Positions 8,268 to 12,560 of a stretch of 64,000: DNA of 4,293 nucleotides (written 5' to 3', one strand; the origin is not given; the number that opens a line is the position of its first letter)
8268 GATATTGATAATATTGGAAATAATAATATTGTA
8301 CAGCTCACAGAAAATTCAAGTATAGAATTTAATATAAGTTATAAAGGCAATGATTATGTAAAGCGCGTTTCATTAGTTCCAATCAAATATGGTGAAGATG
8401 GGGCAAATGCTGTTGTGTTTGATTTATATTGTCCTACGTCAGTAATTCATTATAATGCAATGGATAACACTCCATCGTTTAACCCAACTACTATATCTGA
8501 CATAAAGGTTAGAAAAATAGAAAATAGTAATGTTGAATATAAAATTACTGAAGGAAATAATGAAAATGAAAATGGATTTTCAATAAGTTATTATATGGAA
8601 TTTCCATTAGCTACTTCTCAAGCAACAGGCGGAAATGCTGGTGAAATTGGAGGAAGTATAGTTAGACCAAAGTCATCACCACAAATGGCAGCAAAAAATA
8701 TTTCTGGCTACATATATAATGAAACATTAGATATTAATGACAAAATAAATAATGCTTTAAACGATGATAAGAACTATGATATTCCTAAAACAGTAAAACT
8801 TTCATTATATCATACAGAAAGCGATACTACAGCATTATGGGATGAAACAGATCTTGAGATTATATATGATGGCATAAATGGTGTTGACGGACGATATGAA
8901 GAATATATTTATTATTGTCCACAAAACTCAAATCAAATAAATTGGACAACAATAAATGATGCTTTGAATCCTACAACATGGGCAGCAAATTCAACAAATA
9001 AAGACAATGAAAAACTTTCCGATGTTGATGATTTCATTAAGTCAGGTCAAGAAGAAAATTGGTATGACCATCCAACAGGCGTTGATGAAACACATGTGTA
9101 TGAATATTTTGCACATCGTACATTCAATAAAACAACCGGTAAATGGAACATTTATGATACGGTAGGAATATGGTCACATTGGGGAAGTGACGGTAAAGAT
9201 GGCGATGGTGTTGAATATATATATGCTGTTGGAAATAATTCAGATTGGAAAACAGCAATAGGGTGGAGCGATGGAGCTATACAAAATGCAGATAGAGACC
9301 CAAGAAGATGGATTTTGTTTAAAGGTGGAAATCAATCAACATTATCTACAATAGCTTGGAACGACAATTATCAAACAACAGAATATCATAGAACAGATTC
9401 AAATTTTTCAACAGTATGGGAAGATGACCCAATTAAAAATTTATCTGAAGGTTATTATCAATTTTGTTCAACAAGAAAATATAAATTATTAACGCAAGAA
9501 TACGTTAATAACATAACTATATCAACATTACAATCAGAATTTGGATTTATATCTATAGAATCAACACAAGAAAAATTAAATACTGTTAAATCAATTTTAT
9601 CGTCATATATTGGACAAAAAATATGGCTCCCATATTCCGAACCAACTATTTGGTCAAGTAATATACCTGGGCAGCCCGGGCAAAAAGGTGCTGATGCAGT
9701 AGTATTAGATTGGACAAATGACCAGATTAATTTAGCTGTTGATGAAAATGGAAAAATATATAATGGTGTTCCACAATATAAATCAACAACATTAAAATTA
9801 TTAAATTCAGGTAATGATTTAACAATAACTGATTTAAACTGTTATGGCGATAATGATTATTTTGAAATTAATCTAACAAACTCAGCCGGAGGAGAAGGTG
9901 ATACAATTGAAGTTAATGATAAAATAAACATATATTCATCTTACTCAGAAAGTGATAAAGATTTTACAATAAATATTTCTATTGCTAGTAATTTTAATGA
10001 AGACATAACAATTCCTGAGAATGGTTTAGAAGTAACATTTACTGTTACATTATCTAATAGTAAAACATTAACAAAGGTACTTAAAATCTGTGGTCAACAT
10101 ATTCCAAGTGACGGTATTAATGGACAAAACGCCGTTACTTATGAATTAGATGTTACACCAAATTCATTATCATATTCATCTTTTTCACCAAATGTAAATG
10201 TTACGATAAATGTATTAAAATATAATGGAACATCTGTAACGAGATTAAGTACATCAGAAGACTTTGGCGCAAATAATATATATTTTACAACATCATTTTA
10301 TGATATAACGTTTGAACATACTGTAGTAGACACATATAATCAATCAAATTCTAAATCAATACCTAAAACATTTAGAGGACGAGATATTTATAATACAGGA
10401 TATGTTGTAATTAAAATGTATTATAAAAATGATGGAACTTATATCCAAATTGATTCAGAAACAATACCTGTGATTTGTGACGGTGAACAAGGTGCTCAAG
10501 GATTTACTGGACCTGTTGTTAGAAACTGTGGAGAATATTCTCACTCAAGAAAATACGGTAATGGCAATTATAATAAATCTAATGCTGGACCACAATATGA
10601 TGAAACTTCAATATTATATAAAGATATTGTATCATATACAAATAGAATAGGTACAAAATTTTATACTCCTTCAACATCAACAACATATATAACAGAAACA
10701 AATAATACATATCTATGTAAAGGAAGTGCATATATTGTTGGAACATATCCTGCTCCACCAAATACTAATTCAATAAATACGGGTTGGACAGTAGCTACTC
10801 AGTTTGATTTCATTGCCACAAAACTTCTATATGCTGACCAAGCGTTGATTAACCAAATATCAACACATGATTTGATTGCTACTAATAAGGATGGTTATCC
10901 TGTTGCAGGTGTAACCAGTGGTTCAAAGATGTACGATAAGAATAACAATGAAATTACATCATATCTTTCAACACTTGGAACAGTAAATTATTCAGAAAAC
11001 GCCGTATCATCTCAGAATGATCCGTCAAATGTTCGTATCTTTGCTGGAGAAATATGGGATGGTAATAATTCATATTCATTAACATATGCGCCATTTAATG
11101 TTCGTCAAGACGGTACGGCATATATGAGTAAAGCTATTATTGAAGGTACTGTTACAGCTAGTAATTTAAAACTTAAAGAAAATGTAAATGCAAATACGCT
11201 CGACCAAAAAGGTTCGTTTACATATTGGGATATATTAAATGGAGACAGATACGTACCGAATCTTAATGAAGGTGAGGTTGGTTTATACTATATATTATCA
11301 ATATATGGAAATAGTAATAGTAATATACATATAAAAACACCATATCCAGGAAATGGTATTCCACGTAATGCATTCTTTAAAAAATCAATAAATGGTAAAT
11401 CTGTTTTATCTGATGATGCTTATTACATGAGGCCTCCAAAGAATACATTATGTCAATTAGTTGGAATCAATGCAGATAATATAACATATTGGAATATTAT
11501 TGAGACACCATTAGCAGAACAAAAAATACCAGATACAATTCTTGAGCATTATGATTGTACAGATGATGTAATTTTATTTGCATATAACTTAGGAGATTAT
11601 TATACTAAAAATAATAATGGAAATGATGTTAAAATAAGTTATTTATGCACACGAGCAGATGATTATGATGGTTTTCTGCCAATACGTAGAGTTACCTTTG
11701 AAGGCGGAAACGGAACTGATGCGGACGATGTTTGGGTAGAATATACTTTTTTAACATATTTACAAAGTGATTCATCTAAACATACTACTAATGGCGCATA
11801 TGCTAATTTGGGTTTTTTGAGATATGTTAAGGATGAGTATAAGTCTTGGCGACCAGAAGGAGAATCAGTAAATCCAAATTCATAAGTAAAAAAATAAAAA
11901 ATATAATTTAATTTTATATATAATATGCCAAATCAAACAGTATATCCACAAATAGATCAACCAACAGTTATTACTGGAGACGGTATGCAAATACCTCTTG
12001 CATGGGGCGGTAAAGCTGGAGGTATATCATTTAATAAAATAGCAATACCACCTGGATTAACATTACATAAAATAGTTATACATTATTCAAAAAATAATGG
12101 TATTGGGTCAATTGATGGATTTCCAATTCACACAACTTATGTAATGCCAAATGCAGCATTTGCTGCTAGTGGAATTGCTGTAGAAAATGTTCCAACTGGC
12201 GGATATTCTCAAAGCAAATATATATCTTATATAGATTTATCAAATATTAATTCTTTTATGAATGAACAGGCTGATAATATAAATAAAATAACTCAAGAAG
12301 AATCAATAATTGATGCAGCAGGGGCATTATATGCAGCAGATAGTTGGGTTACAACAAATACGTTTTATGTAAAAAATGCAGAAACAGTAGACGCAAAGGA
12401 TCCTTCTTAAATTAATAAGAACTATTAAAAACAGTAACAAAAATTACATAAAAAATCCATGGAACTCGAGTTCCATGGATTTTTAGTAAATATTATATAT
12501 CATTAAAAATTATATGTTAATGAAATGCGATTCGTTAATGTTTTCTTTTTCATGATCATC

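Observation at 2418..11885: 3155-aa giant protein built from about 10 collagen-like GxxGxxG / EYIY repeat modules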

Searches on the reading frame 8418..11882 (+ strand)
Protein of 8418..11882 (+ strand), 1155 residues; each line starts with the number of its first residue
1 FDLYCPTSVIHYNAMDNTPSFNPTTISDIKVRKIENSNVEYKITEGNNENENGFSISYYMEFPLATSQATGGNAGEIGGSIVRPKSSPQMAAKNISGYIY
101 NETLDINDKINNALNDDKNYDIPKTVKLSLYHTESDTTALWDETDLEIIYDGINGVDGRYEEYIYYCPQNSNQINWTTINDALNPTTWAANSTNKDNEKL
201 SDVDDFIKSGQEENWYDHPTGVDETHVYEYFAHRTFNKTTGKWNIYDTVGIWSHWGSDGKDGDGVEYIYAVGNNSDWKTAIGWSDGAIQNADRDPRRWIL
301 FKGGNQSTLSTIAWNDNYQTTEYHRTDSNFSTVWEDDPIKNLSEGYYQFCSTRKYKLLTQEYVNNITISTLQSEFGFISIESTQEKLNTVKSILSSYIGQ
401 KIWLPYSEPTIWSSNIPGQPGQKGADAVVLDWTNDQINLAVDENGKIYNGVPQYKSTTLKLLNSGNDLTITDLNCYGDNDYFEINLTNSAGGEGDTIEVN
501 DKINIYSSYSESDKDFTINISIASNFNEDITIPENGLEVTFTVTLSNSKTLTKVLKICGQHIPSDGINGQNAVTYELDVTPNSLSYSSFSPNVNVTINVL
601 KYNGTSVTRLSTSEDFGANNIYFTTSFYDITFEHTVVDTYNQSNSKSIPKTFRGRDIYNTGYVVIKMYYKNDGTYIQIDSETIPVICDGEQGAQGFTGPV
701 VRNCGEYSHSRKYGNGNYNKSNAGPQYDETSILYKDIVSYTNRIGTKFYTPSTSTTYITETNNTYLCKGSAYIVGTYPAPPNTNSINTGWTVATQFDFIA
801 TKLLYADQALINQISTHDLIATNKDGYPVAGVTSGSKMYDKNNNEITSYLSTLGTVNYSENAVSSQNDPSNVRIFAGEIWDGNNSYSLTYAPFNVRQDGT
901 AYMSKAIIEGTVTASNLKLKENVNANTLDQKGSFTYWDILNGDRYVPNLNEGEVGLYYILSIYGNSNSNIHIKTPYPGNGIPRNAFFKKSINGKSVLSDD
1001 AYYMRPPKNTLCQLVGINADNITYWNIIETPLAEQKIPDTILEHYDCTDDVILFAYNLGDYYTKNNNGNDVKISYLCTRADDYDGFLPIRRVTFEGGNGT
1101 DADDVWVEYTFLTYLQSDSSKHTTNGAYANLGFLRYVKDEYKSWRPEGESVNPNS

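Call 55: predict_structure(alignment_id=A3)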
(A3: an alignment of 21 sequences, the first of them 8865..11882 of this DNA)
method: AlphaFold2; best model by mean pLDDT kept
length: 1006 residues; sequences in the alignment: 21
mean_pLDDT: 47.4   pTM: 0.30
mean pLDDT of the five models: 47.4, 46.3, 45.6, 44.2, 42.7
residues with pLDDT >= 90: 4; 70-90: 140; 50-70: 222; < 50: 640
segments of 3 or more residues with pLDDT < 50: 1-114, 153-167, 175-181, 267-428, 430-446, 454-458, 478-513, 532-549, 650-732, 734-772, 774-780, 884-1006
pLDDT, mean of each block of 10 residues (from residue 1): 24 24 25 26 26 25 24 26 35 36 38 55 69 53 67 43 44 48 61 61 75 89 78 80 81 76 50 30 32 38 37 34 40 41 32 40 36 39 41 40 42 35 44 38 48 50 58 52 30 30 40 53 56 43 37 80 78 54 74 81 67 60 82 73 67 36 36 37 41 40 31 35 40 40 37 38 35 48 57 62 62 56 62 61 54 64 69 68 45 32 33 35 31 34 41 42 39 37 39 37 33
secondary structure, 60 per line:
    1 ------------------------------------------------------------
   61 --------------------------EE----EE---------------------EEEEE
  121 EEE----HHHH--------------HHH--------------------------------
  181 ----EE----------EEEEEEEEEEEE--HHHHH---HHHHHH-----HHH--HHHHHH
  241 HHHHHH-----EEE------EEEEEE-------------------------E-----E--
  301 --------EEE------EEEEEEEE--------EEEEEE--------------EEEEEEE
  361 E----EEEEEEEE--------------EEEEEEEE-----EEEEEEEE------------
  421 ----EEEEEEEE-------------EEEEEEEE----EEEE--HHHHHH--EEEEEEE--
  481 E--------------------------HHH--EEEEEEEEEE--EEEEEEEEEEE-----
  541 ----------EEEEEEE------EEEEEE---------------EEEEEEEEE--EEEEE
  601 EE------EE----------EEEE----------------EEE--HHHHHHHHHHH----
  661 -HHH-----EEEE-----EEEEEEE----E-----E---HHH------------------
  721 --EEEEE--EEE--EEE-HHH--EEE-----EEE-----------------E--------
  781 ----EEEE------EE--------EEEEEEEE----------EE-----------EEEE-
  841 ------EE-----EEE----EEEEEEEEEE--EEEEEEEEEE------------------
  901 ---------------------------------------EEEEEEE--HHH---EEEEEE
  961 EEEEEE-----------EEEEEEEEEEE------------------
elements in order (helices of 4 or more, strands of 3 or more residues): E116-123 H128-131 E197-208 H211-215 H219-224 H235-246 E252-254 E261-266 E309-311 E318-325 E334-339 E354-361 E366-373 E388-395 E401-408 E425-432 E446-453 E458-461 H464-469 E472-478 E513-522 E525-535 E551-557 E564-569 E585-593 E596-602 E621-624 E641-643 H646-656 E670-673 E679-685 E723-727 E730-732 E735-737 E744-746 E752-754 E785-788 E805-812 E836-839 E854-856 E861-870 E873-882 E940-946 E955-966 E978-988

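Call 59: fold_search(model_id=the predicted structure, library=viral)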
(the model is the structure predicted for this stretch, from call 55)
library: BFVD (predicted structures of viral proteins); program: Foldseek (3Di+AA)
matches with E <= 10: 600; with E <= 0.001: 12
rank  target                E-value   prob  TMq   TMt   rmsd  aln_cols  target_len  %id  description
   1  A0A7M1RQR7            1.3e-12  1.00  0.09  0.09  33.2       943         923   15  Uncharacterized protein [uncultured phage cr52_1]
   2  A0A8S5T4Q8            5.3e-11  1.00  0.08  0.12  42.3       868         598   10  Tail protein [Siphoviridae sp. ctrpM6]
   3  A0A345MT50            8.9e-08  0.91  0.07  0.08  36.8       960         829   13  Collagen triple helix repeat protein [crAssphage sp. isolate ctbg_1]
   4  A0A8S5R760            2.3e-07  0.96  0.09  0.10  36.6       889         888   12  Uncharacterized protein [virus sp. ctKgb28]
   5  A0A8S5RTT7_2          6.6e-07  0.87  0.08  0.09  45.2      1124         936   11  Tail protein [Siphoviridae sp. ctQjT5]
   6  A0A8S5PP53            6.8e-06  0.92  0.09  0.14  42.6       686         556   10  Uncharacterized protein [Siphoviridae sp. ctnsL8]
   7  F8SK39                8.5e-06  0.38  0.07  0.07  38.1      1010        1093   10  Tail protein [Pseudomonas phage PhiPA3]
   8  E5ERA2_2              1.1e-04  0.18  0.06  0.06  37.7      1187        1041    9  (no name in the UniProt tables at hand)
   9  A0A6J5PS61            2.4e-04  0.16  0.06  0.08  35.8       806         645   10  Uncharacterized protein [uncultured Caudovirales phage]
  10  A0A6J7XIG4            2.9e-04  0.57  0.10  0.13  53.7       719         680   10  Uncharacterized protein [uncultured Caudovirales phage]
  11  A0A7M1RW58            7.6e-04  1.00  0.08  0.15  20.0       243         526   11  Uncharacterized protein [uncultured phage cr118_1]
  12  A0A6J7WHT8            8.9e-04  0.47  0.07  0.14  69.7       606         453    9  Uncharacterized protein [uncultured Caudovirales phage]
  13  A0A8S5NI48            1.3e-03  0.51  0.07  0.12  32.0       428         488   12  Baseplate wedge protein [Siphoviridae sp. ctgu013]
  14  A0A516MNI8            1.6e-03  0.18  0.07  0.10  86.5       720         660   14  (no name in the UniProt tables at hand)
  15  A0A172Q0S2            2.4e-03  0.09  0.07  0.06  38.1      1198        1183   12  Uncharacterized protein [Acinetobacter phage vB_AbaM_ME3]
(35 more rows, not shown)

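Call 70: search_dna_similar(query=window:8418-11882:+, collection=phages, mode=protein, max_rows=25, max_evalue=0.001)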
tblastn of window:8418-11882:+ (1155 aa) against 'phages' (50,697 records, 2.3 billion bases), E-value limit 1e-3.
Records with a match: 18; places in all: 23; records where one place covers at least 80% of the query: 0.
Best place of each record, by identity: <60% 18.
By first word of the organism name: Bacteroides 9; uncultured 8; Bacteriophage 1.
By host as written in the record: - 9; Bacteroides thetaiotaomicron VPI-5484 2; Bacteroides thetaiotaomicron VPI-5485 1; Bacteroides thetaiotaomicron VPI-5487 1; Bacteroides thetaiotaomicron VPI-5488 1; Bacteroides thetaiotaomicron VPI-5489 1; Bacteroides thetaiotaomicron VPI-5494 1; Bacteroides thetaiotaomicron VPI-5486 1; and 1 more.
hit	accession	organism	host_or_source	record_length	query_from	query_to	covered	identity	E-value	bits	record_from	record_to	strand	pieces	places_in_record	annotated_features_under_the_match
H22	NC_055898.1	uncultured phage cr115_1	human feces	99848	151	376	20%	28.8%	5e-9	67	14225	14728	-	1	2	hypothetical protein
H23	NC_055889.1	uncultured phage cr53_1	human feces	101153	151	376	20%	28.8%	7e-9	67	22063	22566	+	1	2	hypothetical protein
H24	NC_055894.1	uncultured phage cr6_1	human feces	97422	152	349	17%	29.2%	2e-4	52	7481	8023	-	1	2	straight fibre tail protein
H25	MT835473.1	Bacteriophage sp.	human fecal samples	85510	152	349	17%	29.2%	3e-4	51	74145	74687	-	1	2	record has no annotation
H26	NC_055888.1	uncultured phage cr52_1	human feces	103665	151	269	10%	38.7%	1e-10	72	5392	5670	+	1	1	VOG10608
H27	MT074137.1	Bacteroides phage DAC16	Bacteroides thetaiotaomicron VPI-5485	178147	151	273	11%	35.8%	3e-7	61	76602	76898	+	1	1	hypothetical protein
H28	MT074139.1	Bacteroides phage DAC19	Bacteroides thetaiotaomicron VPI-5487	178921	151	273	11%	35.8%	3e-7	61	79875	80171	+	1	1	hypothetical protein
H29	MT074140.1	Bacteroides phage DAC20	Bacteroides thetaiotaomicron VPI-5488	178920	151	273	11%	35.8%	3e-7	61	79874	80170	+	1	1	hypothetical protein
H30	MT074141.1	Bacteroides phage DAC22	Bacteroides thetaiotaomicron VPI-5489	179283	151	273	11%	35.8%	9e-7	60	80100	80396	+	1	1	hypothetical protein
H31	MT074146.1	Bacteroides phage SJC03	Bacteroides thetaiotaomicron VPI-5494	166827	151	273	11%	35.0%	6e-7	60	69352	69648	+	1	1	hypothetical protein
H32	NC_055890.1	uncultured phage cr56_1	human feces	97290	151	269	10%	36.1%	8e-6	57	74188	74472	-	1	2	hypothetical protein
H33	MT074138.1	Bacteroides phage DAC17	Bacteroides thetaiotaomicron VPI-5486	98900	151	275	11%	33.6%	5e-8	64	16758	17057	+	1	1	hypothetical protein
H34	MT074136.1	Bacteroides phage DAC15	Bacteroides thetaiotaomicron VPI-5484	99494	151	275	11%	33.6%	5e-8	64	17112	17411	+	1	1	hypothetical protein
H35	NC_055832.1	Bacteroides phage DAC15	Bacteroides thetaiotaomicron VPI-5484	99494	151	275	11%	33.6%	5e-8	64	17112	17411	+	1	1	hypothetical protein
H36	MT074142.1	Bacteroides phage DAC23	Bacteroides thetaiotaomicron VPI-5490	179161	151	273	11%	34.1%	2e-6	58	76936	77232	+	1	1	hypothetical protein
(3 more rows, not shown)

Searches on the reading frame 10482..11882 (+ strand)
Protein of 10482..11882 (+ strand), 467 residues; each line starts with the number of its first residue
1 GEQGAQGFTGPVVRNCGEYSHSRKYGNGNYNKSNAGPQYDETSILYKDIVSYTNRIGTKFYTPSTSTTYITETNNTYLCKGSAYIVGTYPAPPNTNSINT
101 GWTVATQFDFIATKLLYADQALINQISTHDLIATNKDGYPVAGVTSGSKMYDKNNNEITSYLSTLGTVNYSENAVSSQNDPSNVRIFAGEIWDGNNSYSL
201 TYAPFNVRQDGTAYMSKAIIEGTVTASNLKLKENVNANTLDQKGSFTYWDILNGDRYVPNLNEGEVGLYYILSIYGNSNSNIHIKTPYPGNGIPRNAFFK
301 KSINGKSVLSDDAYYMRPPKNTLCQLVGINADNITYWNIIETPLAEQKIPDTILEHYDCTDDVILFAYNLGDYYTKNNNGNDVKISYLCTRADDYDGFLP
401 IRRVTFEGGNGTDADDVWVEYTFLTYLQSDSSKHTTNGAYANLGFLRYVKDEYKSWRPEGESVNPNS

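Call 75: find_homologous_proteins(query=window:10482-11882:+)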
Query window:10482-11882:+ (467 aa): 5 proteins with E <= 0.001 among 3302 candidates.
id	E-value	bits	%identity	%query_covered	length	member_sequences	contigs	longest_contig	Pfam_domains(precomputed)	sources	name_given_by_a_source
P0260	2.5e-187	642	68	100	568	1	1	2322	-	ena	-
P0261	6.4e-186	637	67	100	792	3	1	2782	-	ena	-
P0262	4.3e-181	621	68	94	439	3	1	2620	-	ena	-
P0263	3.2e-71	259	47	79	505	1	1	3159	-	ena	-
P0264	4.5e-71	258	48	79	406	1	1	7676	-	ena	-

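Call 96: search_solved_structures(query=window:10482-11882:+, max_evalue=1)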
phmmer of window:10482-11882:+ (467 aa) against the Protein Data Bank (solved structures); distinct sequences matched with E-value up to 1: 3.
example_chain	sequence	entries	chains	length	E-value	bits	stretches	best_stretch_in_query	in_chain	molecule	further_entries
8hf6_A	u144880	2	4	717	0.2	13.9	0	215-299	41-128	Competence factor transporting ATP-binding protein/permease ComA | Transport/processing ATP-binding protein ComA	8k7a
8hf7_A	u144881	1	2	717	0.2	13.9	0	215-299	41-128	Competence factor transporting ATP-binding protein/permease ComA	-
8hf4_A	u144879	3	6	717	0.2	13.9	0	215-299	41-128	Transport/processing ATP-binding protein ComA | Competence factor transporting ATP-binding protein/permease ComA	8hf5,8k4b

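Call 99: search_solved_structures(query=A5, max_evalue=10, show_alignments=3)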
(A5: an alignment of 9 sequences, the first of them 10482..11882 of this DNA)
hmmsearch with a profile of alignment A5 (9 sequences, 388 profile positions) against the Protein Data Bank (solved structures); distinct sequences matched with E-value up to 10: 1.
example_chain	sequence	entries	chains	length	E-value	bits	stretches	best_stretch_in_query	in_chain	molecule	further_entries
6lh8_A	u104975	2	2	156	0.13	14.8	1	230-298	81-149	aerolysin-like protein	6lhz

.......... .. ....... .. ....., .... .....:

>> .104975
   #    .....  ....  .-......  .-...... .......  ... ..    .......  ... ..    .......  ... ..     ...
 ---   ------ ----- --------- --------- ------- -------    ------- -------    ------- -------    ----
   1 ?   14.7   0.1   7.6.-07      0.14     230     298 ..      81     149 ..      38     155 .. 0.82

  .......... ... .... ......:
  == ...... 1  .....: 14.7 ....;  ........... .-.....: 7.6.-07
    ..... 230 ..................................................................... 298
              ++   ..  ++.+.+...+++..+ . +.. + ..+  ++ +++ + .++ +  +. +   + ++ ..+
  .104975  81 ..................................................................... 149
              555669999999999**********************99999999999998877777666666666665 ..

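Call 100: search_protein_families(library=phrogs, alignment_id=A5, max_evalue=1)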
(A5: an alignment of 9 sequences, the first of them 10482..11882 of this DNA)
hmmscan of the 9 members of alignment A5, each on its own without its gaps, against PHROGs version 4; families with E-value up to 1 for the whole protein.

A. member 1, window:10482-11882:+ (467 aa): 0 families

B. families by the number of members that match (of 9 scanned): 3 families
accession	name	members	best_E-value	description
phrog_2154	-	1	0.085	-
phrog_23122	-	1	0.25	-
phrog_6590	-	1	0.27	-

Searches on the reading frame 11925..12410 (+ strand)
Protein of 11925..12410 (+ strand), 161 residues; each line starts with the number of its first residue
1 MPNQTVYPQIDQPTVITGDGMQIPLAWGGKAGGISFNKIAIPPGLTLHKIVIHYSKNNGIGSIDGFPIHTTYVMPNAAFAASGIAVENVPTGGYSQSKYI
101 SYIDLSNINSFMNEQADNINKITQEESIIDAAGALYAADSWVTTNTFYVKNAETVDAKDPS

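Call 4: search_protein_families(library=pfam, proteins=[window:11925-12410:+], max_evalue=1)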
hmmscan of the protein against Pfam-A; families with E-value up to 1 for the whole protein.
window:11925-12410:+ (161 aa): 0 families

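Call 5: search_protein_families(library=phrogs, proteins=[window:11925-12410:+], max_evalue=0.01)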
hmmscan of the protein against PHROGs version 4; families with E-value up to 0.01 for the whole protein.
window:11925-12410:+ (161 aa): 0 families

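Call 94: search_dna_similar(query=window:11925-12407:+, collection=phages, mode=protein, max_rows=10, max_evalue=0.001)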
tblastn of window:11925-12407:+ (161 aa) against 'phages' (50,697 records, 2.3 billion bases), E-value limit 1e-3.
No match.
